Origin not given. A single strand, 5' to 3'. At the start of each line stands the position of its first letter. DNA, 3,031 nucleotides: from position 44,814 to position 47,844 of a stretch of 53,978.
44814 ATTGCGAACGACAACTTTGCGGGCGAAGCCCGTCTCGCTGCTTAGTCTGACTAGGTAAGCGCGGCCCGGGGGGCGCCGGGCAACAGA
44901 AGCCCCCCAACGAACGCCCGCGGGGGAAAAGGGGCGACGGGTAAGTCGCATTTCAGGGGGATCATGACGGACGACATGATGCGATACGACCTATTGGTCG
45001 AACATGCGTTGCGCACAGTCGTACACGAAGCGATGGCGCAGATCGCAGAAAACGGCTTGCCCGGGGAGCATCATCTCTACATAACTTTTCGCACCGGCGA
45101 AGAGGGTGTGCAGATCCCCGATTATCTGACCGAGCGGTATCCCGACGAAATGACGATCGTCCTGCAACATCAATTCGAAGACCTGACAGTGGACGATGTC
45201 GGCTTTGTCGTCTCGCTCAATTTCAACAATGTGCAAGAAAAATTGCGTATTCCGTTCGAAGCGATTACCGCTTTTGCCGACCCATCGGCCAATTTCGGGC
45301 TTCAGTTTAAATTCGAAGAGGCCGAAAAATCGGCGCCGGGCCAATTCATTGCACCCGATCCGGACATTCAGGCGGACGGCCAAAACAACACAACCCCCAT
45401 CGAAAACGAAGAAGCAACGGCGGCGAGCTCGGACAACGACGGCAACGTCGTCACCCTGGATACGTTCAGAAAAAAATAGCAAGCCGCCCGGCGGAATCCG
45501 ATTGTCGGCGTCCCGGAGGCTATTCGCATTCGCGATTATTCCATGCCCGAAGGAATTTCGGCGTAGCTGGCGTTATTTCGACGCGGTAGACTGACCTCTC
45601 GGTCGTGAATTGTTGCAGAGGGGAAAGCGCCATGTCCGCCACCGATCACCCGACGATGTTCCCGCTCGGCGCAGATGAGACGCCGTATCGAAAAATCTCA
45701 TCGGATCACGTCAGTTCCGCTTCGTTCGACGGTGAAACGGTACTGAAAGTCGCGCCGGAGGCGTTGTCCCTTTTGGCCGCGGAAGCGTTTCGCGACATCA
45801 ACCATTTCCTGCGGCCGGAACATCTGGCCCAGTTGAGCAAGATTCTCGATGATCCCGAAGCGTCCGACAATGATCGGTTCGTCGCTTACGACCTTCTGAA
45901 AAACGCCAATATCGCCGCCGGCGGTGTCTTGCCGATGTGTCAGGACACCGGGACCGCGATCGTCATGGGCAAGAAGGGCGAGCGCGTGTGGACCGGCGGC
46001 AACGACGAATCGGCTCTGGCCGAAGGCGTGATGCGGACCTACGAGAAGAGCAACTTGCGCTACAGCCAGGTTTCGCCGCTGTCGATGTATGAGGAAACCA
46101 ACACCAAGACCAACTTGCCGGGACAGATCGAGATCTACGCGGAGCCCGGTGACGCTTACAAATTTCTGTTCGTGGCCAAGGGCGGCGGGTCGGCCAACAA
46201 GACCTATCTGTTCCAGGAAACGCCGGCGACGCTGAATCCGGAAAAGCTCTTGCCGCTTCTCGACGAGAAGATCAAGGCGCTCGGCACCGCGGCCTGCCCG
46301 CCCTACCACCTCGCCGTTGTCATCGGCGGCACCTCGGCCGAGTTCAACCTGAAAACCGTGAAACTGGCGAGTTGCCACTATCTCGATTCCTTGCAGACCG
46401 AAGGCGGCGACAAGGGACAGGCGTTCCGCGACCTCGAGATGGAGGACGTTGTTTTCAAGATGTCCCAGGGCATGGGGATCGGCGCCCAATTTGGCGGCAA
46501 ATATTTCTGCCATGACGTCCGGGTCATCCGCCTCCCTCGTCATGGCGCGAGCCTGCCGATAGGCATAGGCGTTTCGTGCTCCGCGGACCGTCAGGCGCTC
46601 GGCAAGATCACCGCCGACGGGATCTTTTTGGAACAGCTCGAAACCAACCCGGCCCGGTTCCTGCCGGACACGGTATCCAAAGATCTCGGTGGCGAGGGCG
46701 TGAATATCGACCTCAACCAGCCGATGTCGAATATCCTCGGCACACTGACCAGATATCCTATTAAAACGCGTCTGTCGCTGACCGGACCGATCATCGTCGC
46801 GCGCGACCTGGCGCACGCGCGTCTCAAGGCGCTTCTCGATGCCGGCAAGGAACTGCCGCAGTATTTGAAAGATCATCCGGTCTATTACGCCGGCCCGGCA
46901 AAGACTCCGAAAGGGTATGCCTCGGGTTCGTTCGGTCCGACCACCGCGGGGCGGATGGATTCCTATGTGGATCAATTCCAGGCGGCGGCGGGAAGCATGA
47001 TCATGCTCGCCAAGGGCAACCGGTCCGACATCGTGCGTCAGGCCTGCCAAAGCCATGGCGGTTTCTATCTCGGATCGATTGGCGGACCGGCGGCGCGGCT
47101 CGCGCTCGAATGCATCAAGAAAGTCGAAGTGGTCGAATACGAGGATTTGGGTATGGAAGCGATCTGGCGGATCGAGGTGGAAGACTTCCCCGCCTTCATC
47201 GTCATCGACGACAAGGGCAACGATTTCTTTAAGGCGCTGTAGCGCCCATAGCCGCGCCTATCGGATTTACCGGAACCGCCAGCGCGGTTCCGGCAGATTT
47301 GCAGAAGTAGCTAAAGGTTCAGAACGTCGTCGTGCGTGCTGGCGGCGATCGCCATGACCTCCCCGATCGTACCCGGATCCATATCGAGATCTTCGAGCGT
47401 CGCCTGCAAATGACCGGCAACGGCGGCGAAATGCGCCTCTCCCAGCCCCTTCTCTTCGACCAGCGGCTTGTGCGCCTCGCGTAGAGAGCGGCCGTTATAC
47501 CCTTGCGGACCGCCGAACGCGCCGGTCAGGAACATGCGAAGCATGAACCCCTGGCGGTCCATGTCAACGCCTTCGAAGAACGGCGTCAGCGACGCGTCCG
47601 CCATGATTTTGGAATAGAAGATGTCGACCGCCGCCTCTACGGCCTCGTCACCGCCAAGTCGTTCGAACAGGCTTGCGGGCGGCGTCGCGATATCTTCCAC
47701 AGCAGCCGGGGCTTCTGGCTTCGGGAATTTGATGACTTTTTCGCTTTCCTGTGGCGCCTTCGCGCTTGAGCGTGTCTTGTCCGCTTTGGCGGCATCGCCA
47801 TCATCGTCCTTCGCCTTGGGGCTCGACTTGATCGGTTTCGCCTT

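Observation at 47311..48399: Orphan CheW domain fused to a truncated haemoglobin: possible gas-sensing chemotaxis coupling protein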

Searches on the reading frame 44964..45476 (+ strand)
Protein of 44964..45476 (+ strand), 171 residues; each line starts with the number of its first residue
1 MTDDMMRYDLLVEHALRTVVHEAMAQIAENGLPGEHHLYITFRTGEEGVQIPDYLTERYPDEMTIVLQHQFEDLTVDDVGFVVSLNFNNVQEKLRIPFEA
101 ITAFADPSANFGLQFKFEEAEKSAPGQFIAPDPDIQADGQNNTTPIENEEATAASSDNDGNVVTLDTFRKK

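Call 73: search_protein_families(library=pfam, proteins=[window:44964-45476:+], max_evalue=0.001)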
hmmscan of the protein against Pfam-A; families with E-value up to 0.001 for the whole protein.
window:44964-45476:+ (171 aa): 1 family
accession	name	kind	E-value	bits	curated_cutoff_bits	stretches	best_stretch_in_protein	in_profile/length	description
PF04386.18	SspB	-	7.6e-42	143.4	27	1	12-163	3-155/156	Stringent starvation protein B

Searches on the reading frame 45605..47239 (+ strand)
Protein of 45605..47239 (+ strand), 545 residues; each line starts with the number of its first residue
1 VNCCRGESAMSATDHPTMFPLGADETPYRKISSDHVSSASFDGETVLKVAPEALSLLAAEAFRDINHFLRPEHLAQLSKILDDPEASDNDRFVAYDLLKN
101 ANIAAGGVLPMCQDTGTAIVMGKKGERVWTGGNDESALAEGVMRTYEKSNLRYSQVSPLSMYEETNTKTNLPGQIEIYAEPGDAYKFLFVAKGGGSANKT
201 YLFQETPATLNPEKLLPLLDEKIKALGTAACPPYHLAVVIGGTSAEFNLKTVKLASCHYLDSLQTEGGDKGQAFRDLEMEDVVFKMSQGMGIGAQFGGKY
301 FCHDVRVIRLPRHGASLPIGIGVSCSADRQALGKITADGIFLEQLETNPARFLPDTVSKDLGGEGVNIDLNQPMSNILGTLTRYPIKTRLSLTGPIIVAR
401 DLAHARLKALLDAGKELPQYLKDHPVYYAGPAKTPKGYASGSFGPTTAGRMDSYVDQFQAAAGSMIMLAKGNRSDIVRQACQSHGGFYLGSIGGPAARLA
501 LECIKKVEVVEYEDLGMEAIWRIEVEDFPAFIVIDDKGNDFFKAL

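Call 73: search_protein_families(library=pfam, proteins=[window:45605-47239:+], max_evalue=0.001)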
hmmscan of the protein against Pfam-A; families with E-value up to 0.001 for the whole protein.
window:45605-47239:+ (545 aa): 2 families
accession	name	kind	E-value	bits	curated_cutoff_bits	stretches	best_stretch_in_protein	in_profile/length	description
PF05683.17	Fumerase_C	-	8.8e-83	277.1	22.2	1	339-544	1-204/205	Fumarase C-terminus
PF05681.19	Fumerase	-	5.6e-80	269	25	1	58-331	4-267/270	Fumarate hydratase (Fumerase)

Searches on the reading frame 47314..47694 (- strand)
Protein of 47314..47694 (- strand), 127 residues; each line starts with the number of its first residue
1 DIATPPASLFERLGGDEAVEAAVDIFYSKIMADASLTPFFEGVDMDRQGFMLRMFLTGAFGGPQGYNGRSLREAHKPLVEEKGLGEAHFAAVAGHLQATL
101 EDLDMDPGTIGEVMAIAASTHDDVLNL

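Call 39: search_protein_representatives(protein=window:47314-47694:-)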
Query: 127 residues. Proteins with E-value up to 0.001 (for the whole library): 3391; up to 1e-10: 1134; up to 1e-30: 59. The best 150 are listed.
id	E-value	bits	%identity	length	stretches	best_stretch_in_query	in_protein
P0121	8.4e-248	823.8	41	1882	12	8-125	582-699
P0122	1.9e-182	612.7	56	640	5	6-123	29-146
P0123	3.2e-169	570.1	44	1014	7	7-125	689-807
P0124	4.0e-144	489.0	47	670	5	5-125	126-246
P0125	3.6e-84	295.5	37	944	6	7-113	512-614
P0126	6.3e-81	285.0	29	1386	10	8-126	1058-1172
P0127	2.7e-79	279.7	51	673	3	8-125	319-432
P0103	2.0e-71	254.3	48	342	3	6-125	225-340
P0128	8.9e-67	239.3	31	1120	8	9-124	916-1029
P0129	5.3e-64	230.3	33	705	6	8-126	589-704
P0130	3.7e-60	217.9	36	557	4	8-115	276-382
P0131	7.0e-59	213.8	49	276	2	8-125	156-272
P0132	8.9e-57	207.0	41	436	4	4-125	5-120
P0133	2.9e-56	205.3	37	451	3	3-125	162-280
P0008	3.5e-56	205.1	79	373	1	7-127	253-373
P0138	1.2e-50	187.2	72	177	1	5-127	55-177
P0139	1.8e-49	183.4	39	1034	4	5-120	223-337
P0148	2.5e-38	147.4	63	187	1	5-125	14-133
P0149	4.5e-38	146.6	41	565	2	3-107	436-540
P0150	4.9e-38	146.5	60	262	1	6-126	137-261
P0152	1.6e-37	144.8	64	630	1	7-126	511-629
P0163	5.3e-34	133.4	36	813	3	8-117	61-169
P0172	1.3e-31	125.8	61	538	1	7-125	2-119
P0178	2.1e-30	121.8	57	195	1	7-125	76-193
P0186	8.9e-29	116.6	55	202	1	6-126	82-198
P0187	9.2e-29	116.5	54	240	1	7-126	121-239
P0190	1.6e-28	115.7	52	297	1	6-125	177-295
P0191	3.5e-28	114.7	55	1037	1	4-126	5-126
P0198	1.4e-27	112.7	51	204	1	6-119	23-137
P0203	1.9e-27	112.3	36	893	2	7-102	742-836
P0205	2.2e-27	112.1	52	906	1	6-126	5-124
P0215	9.7e-27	110.0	52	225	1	3-125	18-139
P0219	1.6e-26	109.3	48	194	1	7-126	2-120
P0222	2.2e-26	108.9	49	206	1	8-126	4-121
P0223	3.0e-26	108.4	51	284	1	10-126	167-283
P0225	3.4e-26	108.2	52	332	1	8-125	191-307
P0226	3.5e-26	108.2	50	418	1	3-121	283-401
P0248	2.0e-24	102.6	50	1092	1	7-126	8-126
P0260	4.5e-24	101.4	48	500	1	4-125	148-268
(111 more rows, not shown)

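Call 40: search_protein_families(library=pfam, proteins=[P0152, P0172, P0191, P0205, P0248, P0260, P0226, P0225, P0190, P0150], max_evalue=0.001)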
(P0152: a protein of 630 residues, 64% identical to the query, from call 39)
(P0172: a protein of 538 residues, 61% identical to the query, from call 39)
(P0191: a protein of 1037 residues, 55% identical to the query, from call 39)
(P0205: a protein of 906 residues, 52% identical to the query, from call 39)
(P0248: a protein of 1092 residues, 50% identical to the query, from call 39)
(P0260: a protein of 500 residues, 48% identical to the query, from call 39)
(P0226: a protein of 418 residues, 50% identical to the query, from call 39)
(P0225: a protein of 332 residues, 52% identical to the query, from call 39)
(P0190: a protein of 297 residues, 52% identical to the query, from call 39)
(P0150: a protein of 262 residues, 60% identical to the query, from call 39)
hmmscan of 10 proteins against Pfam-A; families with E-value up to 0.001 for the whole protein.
P0152 (630 aa): 4 families
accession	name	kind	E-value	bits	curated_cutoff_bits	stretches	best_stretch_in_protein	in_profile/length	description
PF00015.26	MCPsignal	-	1.7e-33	116.3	34.6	1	312-472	11-168/172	Methyl-accepting chemotaxis protein (MCP) signalling domain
PF01152.27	Bac_globin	-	1.7e-21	77.1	21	1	512-628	1-120/121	Bacterial-like globin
PF13188.13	PAS_8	-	8.9e-06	25.9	21.8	0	11-39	2-29/65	PAS domain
PF06103.16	DUF948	-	0.00029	21.4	37.2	0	276-347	17-88/89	Bacterial protein of unknown function (DUF948)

P0172 (538 aa): 5 families
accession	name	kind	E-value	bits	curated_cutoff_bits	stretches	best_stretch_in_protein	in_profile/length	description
PF00015.26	MCPsignal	-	6.6e-30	104.6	34.6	1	207-367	10-170/172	Methyl-accepting chemotaxis protein (MCP) signalling domain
PF01152.27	Bac_globin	-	8.1e-18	65.2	21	1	3-118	1-119/121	Bacterial-like globin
PF08447.18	PAS_3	-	9.4e-14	51.9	25.6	1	436-518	3-88/89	PAS fold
PF13426.13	PAS_9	-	2.2e-07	31.5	27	1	423-517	4-96/103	PAS domain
PF00989.32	PAS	-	2.8e-06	27.8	22.6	1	425-516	14-107/113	PAS fold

P0191 (1037 aa): 12 families
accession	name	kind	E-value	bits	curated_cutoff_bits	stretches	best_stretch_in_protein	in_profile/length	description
PF13426.13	PAS_9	-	3.8e-64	213.8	27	4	329-433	2-103/103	PAS domain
PF00989.32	PAS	-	3.1e-51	172.6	22.6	4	164-275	3-113/113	PAS fold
PF00015.26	MCPsignal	-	1.3e-36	126.5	34.6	1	804-985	2-169/172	Methyl-accepting chemotaxis protein (MCP) signalling domain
PF08448.16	PAS_4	-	9.2e-35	119.7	23.1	3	577-678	9-107/110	PAS fold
PF08447.18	PAS_3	-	8.3e-28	96.9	25.6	1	586-672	2-88/89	PAS fold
PF13188.13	PAS_8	-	1.3e-22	79.2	21.8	2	163-214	2-54/65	PAS domain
PF01152.27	Bac_globin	-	1.4e-16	61.2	21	1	9-115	1-110/121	Bacterial-like globin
PF24820.1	Diguanyl_cycl_sensor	-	1.3e-15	57.7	28.1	1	168-274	2-109/109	Diguanylate cyclase-like sensor domain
PF13596.12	PAS_10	-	8e-09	36.5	22.1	0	166-264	3-92/106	PAS domain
PF12860.13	PAS_7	-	1.8e-05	25.3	27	0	169-253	2-90/115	PAS fold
PF18095.7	PAS_12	-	5e-05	23.3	22.6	0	287-363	20-92/153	UPF0242 C-terminal PAS-like domain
PF08670.17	MEKHLA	-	0.00011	22.6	23.7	0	429-495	17-84/143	MEKHLA domain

P0205 (906 aa): 9 families
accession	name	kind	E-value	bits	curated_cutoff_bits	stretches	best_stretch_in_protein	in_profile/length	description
PF13426.13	PAS_9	-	7.6e-48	161.5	27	3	184-288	2-103/103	PAS domain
PF00015.26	MCPsignal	-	4e-39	134.6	34.6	1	673-854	2-169/172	Methyl-accepting chemotaxis protein (MCP) signalling domain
PF00989.32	PAS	-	3.4e-34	117.7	22.6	3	177-286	5-113/113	PAS fold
PF08448.16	PAS_4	-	7.9e-25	87.7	23.1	3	438-541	9-109/110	PAS fold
PF08447.18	PAS_3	-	3.1e-22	79.1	25.6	1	447-533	2-88/89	PAS fold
PF13188.13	PAS_8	-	2.5e-16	59.4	21.8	2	175-217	3-42/65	PAS domain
PF01152.27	Bac_globin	-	1.1e-15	58.3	21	1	7-121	1-118/121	Bacterial-like globin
PF24820.1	Diguanyl_cycl_sensor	-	1.4e-10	41.5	28.1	1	308-400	3-97/109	Diguanylate cyclase-like sensor domain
PF08670.17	MEKHLA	-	1.3e-06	28.8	23.7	0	158-244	12-100/143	MEKHLA domain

P0248 (1092 aa): 11 families
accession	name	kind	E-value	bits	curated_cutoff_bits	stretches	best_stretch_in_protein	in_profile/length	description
PF13426.13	PAS_9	-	1.3e-47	160.7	27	3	283-386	2-102/103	PAS domain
PF00015.26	MCPsignal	-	9.1e-40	136.7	34.6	1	862-1041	4-169/172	Methyl-accepting chemotaxis protein (MCP) signalling domain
PF00989.32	PAS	-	1.8e-31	108.9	22.6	3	276-385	5-113/113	PAS fold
PF08447.18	PAS_3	-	2.2e-31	108.4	25.6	2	418-504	2-88/89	PAS fold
PF08448.16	PAS_4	-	6.9e-28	97.5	23.1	3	529-633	6-107/110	PAS fold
PF01152.27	Bac_globin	-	5.5e-17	62.5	21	1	9-124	1-119/121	Bacterial-like globin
PF13188.13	PAS_8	-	2.1e-14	53.3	21.8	1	278-323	7-49/65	PAS domain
PF18947.5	HAMP_2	-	9.1e-13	48.4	24.3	1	719-777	3-61/67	HAMP domain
PF24820.1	Diguanyl_cycl_sensor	-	1.3e-06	28.8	28.1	0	280-370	4-96/109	Diguanylate cyclase-like sensor domain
PF12860.13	PAS_7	-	1.7e-06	28.6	27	0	281-358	4-85/115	PAS fold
PF00672.30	HAMP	-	8.8e-05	23.2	25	0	733-781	3-51/53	HAMP domain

P0260 (500 aa): 4 families
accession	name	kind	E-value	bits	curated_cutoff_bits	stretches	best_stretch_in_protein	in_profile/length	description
PF01152.27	Bac_globin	-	1.5e-20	74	21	1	152-267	1-119/121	Bacterial-like globin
PF01627.28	Hpt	-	1.8e-16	60.6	24.6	1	3-96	1-83/84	Hpt domain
PF02895.20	H-kinase_dim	-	3.4e-15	56.7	23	1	311-370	2-68/68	Signal transducing histidine kinase, homodimeric domain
PF02518.31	HATPase_c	-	0.00027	21.8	26.4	1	418-477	4-55/111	Histidine kinase-, DNA gyrase B-, and HSP90-like ATPase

P0226 (418 aa): 1 family
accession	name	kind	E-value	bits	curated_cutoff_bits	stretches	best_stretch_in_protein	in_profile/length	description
PF01152.27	Bac_globin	-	3.9e-14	53.3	21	1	288-401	1-116/121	Bacterial-like globin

P0225 (332 aa): 2 families
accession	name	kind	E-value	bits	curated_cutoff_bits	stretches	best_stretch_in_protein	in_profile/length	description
PF01627.28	Hpt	-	9.8e-15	55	24.6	1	6-92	4-79/84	Hpt domain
PF01152.27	Bac_globin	-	3.3e-14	53.5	21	1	192-306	2-119/121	Bacterial-like globin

P0190 (297 aa): 2 families
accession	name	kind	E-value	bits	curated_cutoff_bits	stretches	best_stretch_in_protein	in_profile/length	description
PF01584.24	CheW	-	5.2e-34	117.3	23.5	1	22-162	1-136/138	CheW-like domain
PF01152.27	Bac_globin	-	1.2e-19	71.2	21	1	179-293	1-118/121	Bacterial-like globin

P0150 (262 aa): 1 family
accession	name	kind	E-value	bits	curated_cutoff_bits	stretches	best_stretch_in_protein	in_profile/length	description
PF01152.27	Bac_globin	-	1.3e-13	51.7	21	1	140-260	2-120/121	Bacterial-like globin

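Call 66: search_protein_families(library=pfam, proteins=[P0187, P0223, P0215, P0198, P0186, P0222, P0219, P0148, P0138, P0178], max_evalue=0.001)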
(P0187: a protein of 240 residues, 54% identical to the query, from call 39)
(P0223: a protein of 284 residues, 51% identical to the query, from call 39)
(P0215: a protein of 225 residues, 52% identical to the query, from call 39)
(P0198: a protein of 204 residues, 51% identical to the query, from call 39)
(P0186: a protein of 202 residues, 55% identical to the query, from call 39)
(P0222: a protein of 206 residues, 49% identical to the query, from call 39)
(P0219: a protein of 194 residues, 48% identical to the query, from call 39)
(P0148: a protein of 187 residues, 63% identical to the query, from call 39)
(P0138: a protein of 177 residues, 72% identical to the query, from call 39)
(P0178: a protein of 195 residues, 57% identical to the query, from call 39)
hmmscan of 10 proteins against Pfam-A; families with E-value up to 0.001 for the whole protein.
P0187 (240 aa): 2 families
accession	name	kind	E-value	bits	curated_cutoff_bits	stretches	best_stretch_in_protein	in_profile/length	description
PF00015.26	MCPsignal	-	9.7e-31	107.4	34.6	1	7-117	15-125/172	Methyl-accepting chemotaxis protein (MCP) signalling domain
PF01152.27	Bac_globin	-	2.9e-15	57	21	1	122-237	1-119/121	Bacterial-like globin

P0223 (284 aa): 5 families
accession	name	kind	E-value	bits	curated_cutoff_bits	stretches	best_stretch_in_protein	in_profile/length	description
PF00005.33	ABC_tran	-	1.1e-11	45.9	25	1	43-92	87-137/137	ABC transporter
PF01152.27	Bac_globin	-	4.8e-11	43.3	21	1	170-279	6-117/121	Bacterial-like globin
PF08352.17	oligo_HPY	-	4.5e-06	27.4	27.1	1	143-175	1-33/65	Oligopeptide/dipeptide transporter, C-terminal region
PF13304.12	AAA_21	-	6.2e-05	23.6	27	1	57-127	231-303/304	AAA domain, putative AbiEii toxin, Type IV TA system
PF04295.18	GD_AH_second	-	8.2e-05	23.1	27.3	1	1-44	68-114/136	D-galactarate dehydratase/Altronate hydrolase, second domain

P0215 (225 aa): 1 family
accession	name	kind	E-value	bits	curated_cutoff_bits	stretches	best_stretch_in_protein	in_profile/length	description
PF01152.27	Bac_globin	-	1.5e-16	61.2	21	1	23-138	1-119/121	Bacterial-like globin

P0198 (204 aa): 1 family
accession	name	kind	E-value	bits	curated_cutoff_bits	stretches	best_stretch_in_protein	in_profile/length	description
PF01152.27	Bac_globin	-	9.4e-17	61.8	21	1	25-142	1-119/121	Bacterial-like globin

P0186 (202 aa): 2 families
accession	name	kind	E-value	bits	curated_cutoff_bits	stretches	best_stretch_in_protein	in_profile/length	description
PF01152.27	Bac_globin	-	4.3e-21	75.8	21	1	84-197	1-120/121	Bacterial-like globin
PF04945.19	YHS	-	0.00015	22.1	30.3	1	58-80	17-39/47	YHS domain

P0222 (206 aa): 1 family
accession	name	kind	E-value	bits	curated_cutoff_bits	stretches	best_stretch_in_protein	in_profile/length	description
PF01152.27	Bac_globin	-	1.9e-18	67.2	21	1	4-119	1-119/121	Bacterial-like globin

P0219 (194 aa): 1 family
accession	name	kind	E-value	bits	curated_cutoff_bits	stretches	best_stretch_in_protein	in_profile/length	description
PF01152.27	Bac_globin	-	4e-16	59.7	21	1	3-119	1-120/121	Bacterial-like globin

P0148 (187 aa): 1 family
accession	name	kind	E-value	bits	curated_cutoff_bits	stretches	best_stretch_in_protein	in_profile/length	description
PF01152.27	Bac_globin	-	2.7e-20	73.2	21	1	17-132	1-119/121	Bacterial-like globin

P0138 (177 aa): 1 family
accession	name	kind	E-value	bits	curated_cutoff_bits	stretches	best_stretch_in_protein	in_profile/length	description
PF01152.27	Bac_globin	-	1.7e-17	64.2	21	1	58-175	1-120/121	Bacterial-like globin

P0178 (195 aa): 2 families
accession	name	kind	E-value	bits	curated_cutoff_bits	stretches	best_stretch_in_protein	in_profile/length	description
PF01152.27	Bac_globin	-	2.7e-20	73.2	21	1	77-189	1-116/121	Bacterial-like globin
PF01584.24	CheW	-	5.5e-07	29.7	23.5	1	1-53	84-136/138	CheW-like domain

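Call 67: search_protein_families(library=pfam, proteins=[P0122, P0124, P0127, P0130, P0133, P0139, P0149, P0163, P0203], max_evalue=0.001)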
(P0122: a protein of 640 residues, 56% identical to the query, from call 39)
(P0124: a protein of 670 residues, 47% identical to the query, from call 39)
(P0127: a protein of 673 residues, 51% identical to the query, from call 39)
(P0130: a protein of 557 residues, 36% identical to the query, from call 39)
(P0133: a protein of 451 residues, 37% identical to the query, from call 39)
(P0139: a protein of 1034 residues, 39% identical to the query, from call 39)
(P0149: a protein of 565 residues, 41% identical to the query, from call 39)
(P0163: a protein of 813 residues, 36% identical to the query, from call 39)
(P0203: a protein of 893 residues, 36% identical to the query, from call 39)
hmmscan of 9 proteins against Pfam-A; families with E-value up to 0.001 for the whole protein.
P0122 (640 aa): 9 families
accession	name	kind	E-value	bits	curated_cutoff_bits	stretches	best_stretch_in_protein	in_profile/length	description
PF01152.27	Bac_globin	-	7.4e-91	301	21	5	154-270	1-119/121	Bacterial-like globin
PF11563.14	Protoglobin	-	1.4e-14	54.8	25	0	162-202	30-71/158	Protoglobin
PF06648.16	AcMNPV_Ac75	-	8.6e-11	42.4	24.4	0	168-246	42-115/122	Autographa californica nuclear polyhedrosis virus (AcMNPV), Ac75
PF05753.20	TRAP_beta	-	4.3e-08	33.2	22.4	0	348-398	57-105/178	Translocon-associated protein beta (TRAPB)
PF06897.17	DUF1269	-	2.5e-05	25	26.9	0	238-272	27-61/100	Protein of unknown function (DUF1269)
PF00042.28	Globin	-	3.7e-05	24.6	22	0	337-370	63-93/117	Globin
PF07156.20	Prenylcys_lyase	-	4.8e-05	23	27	0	460-506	47-92/363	Prenylcysteine lyase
PF14981.11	FAM165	-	9.9e-05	22.6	25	0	324-350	20-46/50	FAM165 family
PF02631.22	RecX_HTH2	-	0.00031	21.4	26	0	244-259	26-41/42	RecX, second three-helix domain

P0124 (670 aa): 4 families
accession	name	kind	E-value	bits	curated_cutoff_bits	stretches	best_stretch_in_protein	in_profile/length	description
PF01152.27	Bac_globin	-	6.4e-88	291.5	21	5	254-369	1-118/121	Bacterial-like globin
PF11563.14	Protoglobin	-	3.6e-15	56.8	25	0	387-434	30-78/158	Protoglobin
PF01365.27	RYDR_ITPR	-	9.7e-10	38.7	22.3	0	318-352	33-62/201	RIH domain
PF24889.1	CCTL2_WNK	-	1.9e-05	24.9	27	0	72-98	42-68/75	WNK CCTL2 domain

P0127 (673 aa): 9 families
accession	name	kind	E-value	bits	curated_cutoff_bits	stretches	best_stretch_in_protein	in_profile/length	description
PF01152.27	Bac_globin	-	1.5e-63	212.8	21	3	203-313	1-117/121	Bacterial-like globin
PF12796.13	Ank_2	-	1.2e-19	71.1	27.3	1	556-645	1-84/90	Ankyrin repeats (3 copies)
PF00023.36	Ank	-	1.4e-18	66.3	21.1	2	584-611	1-28/33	Ankyrin repeat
PF11563.14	Protoglobin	-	2.2e-17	63.9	25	2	327-374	30-78/158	Protoglobin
PF13637.12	Ank_4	-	1e-15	57.9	22.7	2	557-605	2-50/50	Ankyrin repeats (many copies)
PF13606.12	Ank_3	-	8.2e-14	50.6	22.3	1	584-611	1-28/30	Ankyrin repeat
PF13857.12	Ank_5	-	2.4e-11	44.2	27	1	571-611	1-42/56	Ankyrin repeats (many copies)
PF24521.3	Ank_KRIT1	-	6.6e-08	32.8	80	1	554-658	20-121/149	KRIT1 ankyrin-repeats domain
PF00042.28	Globin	-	0.00046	21.1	22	0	380-410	63-94/117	Globin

P0130 (557 aa): 2 families
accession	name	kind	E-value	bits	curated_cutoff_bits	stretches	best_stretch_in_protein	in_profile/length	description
PF01152.27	Bac_globin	-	1.7e-44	151.3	21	3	276-388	1-116/121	Bacterial-like globin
PF11563.14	Protoglobin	-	7.4e-08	33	25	0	151-188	25-63/158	Protoglobin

P0133 (451 aa): 3 families
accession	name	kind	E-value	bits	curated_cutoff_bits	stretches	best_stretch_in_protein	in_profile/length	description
PF01152.27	Bac_globin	-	2e-79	264.1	21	3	167-279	1-119/121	Bacterial-like globin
PF11563.14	Protoglobin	-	4.1e-12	46.8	25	0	40-85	32-78/158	Protoglobin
PF00042.28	Globin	-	9.5e-07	29.8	22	0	230-257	65-93/117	Globin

P0139 (1034 aa): 3 families
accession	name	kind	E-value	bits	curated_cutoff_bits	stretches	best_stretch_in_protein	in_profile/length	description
PF01152.27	Bac_globin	-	1.1e-35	122.9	21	3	226-336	1-114/121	Bacterial-like globin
PF00015.26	MCPsignal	-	8.7e-15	55.4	34.6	1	816-976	18-153/172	Methyl-accepting chemotaxis protein (MCP) signalling domain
PF11563.14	Protoglobin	-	3.7e-07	30.7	25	0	236-283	32-80/158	Protoglobin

P0149 (565 aa): 1 family
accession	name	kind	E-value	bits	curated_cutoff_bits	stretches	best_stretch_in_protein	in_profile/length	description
PF01152.27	Bac_globin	-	3.5e-22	79.3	21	2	441-544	1-106/121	Bacterial-like globin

P0163 (813 aa): 1 family
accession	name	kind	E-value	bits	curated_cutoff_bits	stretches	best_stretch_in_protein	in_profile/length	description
PF01152.27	Bac_globin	-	6.2e-20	72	21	2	203-318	4-119/121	Bacterial-like globin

P0203 (893 aa): 1 family
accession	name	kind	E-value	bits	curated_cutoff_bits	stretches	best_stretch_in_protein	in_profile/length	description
PF01152.27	Bac_globin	-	2.1e-24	86.4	21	2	15-113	2-102/121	Bacterial-like globin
